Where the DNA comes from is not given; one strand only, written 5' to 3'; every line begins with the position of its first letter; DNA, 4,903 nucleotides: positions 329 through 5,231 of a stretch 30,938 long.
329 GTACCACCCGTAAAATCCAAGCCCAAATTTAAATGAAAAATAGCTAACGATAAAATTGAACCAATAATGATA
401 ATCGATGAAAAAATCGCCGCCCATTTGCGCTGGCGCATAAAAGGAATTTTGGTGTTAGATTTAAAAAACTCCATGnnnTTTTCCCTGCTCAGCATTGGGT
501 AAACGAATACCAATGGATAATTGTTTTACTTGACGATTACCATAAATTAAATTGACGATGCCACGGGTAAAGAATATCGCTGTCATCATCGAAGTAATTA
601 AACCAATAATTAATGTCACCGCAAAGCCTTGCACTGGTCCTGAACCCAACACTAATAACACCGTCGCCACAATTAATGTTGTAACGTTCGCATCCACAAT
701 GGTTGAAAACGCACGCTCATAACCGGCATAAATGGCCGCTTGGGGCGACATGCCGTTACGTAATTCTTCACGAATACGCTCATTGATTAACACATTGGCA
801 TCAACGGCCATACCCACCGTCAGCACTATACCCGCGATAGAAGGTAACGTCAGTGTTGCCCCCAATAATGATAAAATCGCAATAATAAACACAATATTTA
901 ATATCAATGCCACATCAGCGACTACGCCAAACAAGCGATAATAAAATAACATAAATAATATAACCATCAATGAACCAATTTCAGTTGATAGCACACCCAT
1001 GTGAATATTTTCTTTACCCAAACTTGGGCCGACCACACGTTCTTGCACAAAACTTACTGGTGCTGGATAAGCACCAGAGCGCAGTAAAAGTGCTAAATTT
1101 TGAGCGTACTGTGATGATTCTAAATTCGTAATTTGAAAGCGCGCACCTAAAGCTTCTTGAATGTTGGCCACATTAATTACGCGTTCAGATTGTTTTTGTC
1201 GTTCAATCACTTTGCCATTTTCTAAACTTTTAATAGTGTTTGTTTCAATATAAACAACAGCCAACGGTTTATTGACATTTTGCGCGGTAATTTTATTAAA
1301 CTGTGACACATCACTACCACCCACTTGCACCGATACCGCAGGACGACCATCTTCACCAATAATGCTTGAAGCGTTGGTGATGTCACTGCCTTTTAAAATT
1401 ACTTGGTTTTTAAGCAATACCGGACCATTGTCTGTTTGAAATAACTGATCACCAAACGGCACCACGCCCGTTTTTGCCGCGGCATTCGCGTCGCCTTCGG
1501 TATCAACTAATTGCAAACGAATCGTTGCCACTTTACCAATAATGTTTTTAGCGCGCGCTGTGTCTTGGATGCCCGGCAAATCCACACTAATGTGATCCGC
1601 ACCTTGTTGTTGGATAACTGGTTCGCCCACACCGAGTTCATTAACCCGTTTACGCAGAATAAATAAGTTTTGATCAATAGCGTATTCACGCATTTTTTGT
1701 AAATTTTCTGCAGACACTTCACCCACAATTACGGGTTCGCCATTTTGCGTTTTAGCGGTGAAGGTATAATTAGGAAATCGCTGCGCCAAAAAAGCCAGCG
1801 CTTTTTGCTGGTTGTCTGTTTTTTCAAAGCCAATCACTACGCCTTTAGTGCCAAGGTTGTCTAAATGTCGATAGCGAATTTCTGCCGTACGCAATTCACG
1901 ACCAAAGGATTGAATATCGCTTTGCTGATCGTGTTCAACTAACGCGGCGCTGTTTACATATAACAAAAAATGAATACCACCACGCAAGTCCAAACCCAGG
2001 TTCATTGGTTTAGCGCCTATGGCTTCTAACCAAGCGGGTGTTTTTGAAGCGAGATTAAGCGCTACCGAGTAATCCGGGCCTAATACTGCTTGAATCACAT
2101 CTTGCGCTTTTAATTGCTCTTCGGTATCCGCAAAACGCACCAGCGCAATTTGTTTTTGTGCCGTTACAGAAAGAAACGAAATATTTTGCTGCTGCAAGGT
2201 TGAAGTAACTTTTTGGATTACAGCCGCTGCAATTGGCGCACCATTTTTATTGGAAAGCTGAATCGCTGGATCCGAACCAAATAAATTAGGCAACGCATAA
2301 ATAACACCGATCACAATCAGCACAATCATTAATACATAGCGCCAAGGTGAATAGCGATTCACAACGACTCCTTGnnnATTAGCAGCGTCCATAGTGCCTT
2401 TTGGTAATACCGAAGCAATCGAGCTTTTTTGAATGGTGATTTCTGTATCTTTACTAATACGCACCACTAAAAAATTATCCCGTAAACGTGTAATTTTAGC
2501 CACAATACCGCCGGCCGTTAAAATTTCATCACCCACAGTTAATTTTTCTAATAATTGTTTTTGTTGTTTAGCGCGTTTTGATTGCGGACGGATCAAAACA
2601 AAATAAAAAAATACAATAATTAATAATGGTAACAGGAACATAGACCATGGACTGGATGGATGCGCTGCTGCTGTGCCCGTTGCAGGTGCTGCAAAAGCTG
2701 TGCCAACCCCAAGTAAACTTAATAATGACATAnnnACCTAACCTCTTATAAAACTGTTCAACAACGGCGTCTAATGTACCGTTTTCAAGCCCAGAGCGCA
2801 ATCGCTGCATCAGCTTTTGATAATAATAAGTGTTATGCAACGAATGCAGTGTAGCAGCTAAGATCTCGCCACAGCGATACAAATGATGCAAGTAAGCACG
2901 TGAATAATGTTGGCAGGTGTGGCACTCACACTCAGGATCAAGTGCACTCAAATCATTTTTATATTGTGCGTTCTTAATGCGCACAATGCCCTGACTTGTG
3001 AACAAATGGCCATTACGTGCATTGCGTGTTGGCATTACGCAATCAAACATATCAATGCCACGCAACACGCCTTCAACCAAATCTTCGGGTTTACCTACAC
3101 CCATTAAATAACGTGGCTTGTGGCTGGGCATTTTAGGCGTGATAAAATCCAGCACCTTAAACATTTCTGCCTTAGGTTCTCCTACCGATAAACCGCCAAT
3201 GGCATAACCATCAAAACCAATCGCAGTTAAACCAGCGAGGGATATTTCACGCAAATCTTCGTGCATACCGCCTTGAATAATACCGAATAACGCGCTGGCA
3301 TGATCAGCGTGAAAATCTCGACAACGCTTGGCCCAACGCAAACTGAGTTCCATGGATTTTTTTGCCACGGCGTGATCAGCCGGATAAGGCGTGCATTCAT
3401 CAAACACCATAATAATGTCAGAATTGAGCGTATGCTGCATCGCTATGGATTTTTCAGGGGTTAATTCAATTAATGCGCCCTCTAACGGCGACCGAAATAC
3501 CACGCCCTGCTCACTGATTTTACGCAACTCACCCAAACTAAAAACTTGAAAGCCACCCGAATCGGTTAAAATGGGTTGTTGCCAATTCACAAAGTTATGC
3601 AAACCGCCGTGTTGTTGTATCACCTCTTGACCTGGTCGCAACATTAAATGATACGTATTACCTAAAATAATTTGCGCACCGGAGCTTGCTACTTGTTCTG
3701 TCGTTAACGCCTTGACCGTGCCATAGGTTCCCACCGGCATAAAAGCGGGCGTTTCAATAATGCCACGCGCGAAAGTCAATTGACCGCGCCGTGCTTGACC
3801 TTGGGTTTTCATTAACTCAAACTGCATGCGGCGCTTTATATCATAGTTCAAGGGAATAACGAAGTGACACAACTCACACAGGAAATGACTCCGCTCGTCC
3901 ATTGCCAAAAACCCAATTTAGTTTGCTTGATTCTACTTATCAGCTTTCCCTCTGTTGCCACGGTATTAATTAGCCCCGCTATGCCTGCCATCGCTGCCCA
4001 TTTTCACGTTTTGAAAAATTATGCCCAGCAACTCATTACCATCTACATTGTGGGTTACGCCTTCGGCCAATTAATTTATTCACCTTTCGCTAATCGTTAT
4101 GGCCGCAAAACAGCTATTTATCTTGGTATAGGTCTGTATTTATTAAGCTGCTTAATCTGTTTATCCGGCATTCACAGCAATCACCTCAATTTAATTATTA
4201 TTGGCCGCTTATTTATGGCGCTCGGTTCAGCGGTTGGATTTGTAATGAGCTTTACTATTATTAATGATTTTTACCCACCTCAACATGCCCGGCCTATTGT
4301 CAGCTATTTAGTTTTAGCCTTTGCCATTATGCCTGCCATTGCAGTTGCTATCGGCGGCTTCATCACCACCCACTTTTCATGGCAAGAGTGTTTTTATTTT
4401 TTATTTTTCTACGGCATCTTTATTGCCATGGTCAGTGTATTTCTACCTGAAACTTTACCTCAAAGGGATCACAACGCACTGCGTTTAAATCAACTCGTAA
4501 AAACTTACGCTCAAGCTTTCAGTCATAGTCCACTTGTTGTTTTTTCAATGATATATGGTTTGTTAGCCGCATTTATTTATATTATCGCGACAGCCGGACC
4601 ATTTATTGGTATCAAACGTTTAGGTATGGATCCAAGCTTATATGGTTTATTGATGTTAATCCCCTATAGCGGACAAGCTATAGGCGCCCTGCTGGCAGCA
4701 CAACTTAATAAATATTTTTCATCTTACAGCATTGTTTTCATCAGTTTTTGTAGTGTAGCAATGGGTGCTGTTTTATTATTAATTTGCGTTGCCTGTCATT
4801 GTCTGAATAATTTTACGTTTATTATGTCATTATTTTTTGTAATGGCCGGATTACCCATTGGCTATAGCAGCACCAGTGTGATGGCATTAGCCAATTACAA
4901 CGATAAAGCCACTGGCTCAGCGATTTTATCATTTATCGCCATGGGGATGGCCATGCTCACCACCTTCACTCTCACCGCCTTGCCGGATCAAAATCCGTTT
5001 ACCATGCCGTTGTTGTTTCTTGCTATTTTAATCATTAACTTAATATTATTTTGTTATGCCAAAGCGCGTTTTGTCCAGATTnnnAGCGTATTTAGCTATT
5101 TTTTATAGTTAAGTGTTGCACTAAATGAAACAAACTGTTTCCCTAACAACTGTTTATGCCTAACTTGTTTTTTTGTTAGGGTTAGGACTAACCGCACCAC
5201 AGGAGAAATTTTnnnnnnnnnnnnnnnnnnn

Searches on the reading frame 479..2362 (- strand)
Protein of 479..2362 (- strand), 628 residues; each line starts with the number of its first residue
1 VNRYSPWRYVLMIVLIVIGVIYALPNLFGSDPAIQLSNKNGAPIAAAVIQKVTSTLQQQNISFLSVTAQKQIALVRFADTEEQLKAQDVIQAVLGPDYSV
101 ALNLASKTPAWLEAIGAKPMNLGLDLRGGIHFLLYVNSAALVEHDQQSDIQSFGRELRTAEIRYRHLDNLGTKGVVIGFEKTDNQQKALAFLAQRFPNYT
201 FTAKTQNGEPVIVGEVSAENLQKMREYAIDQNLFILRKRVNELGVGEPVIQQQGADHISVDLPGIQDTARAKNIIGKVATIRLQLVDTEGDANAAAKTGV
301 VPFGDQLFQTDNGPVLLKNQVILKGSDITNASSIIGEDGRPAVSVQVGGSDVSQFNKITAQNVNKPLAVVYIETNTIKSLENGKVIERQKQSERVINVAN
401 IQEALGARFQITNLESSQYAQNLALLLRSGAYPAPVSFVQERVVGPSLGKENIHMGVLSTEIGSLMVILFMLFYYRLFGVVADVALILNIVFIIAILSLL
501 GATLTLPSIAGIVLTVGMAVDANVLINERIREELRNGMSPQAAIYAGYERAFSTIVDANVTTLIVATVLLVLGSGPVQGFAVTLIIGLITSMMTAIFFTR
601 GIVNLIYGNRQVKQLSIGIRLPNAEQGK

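Call 6: search_protein_families(library=pfam, proteins=[window:479-2362:-], max_evalue=0.001)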
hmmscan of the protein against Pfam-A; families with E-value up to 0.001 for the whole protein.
window:479-2362:- (628 aa): 6 families
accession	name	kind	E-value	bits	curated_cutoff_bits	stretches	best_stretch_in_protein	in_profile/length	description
PF13721.11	SecD-TM1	-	1.9e-35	121.8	30.5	1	1-102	1-103/103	SecD export protein N-terminal TM region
PF22599.2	SecDF_P1_head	-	3.7e-25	88.5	27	1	310-434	8-114/114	SecDF, P1 head subdomain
PF21760.3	SecD_1st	-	3.8e-23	81.1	27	1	229-287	1-59/60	Protein translocase subunit SecDF, P1 domain, N-terminal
PF02355.23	SecD_SecF_C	-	1.3e-20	74.1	20.5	1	437-606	14-186/189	Protein export membrane protein SecD/SecF, C-terminal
PF03176.21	MMPL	-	2e-07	30.7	20.5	1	477-599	174-295/333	MMPL family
PF07549.19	Sec_GG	-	6.8e-06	25.9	20.3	1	114-134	2-22/28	SecD/SecF GG Motif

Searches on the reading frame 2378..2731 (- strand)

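Call 6: search_protein_families(library=pfam, proteins=[window:2378-2731:-], max_evalue=0.001)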
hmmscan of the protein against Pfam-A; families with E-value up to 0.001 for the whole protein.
window:2378-2731:- (118 aa): 1 family
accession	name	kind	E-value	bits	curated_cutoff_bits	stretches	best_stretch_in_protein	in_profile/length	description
PF02699.20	YajC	-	2.8e-26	91.7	28.2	1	31-106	2-77/78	Preprotein translocase subunit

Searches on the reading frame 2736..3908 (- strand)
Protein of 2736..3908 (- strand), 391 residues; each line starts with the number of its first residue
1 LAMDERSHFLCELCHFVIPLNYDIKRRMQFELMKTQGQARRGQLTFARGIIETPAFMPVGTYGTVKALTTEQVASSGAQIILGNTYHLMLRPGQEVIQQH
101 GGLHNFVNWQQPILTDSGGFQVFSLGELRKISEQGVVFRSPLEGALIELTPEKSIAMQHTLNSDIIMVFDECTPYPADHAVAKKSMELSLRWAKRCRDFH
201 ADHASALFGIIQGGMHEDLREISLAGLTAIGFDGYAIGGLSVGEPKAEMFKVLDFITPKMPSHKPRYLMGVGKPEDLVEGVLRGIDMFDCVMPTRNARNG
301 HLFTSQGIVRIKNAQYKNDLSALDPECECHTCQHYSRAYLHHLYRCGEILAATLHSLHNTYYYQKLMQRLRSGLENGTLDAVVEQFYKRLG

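Call 6: search_protein_families(library=pfam, proteins=[window:2736-3908:-], max_evalue=0.001)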
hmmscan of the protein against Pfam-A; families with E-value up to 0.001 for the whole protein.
window:2736-3908:- (391 aa): 1 family
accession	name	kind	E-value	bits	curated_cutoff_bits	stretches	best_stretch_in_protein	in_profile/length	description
PF01702.25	TGT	-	2.5e-161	537.1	26.3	1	38-389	2-354/357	Queuine tRNA-ribosyltransferase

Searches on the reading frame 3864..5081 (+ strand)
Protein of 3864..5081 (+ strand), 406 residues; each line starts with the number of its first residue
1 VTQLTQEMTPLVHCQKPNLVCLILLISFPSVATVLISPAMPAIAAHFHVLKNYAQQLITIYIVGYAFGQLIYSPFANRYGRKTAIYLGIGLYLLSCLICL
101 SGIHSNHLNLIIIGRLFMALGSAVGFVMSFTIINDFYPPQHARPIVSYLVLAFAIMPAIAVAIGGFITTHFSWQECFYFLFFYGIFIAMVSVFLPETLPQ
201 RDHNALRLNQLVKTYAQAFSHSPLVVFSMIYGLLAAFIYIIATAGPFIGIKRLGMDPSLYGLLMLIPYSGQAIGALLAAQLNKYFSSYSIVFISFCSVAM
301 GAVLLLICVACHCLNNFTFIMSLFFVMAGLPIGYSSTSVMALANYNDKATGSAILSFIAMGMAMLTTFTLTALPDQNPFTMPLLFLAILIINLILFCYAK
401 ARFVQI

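Call 6: search_protein_families(library=pfam, proteins=[window:3864-5081:+], max_evalue=0.001)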
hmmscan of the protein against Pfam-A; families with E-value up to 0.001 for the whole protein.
window:3864-5081:+ (406 aa): 3 families
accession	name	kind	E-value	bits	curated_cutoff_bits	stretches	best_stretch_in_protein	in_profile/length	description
PF07690.21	MFS_1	-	4.8e-34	118.2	33.4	1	31-361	10-341/347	Major Facilitator Superfamily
PF00083.30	Sugar_tr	-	1.8e-11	44.1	22.3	1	57-197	51-194/452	Sugar (and other) transporter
PF05977.19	MFS_3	-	0.00071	18.6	27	1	96-307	91-303/524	Transmembrane secretion effector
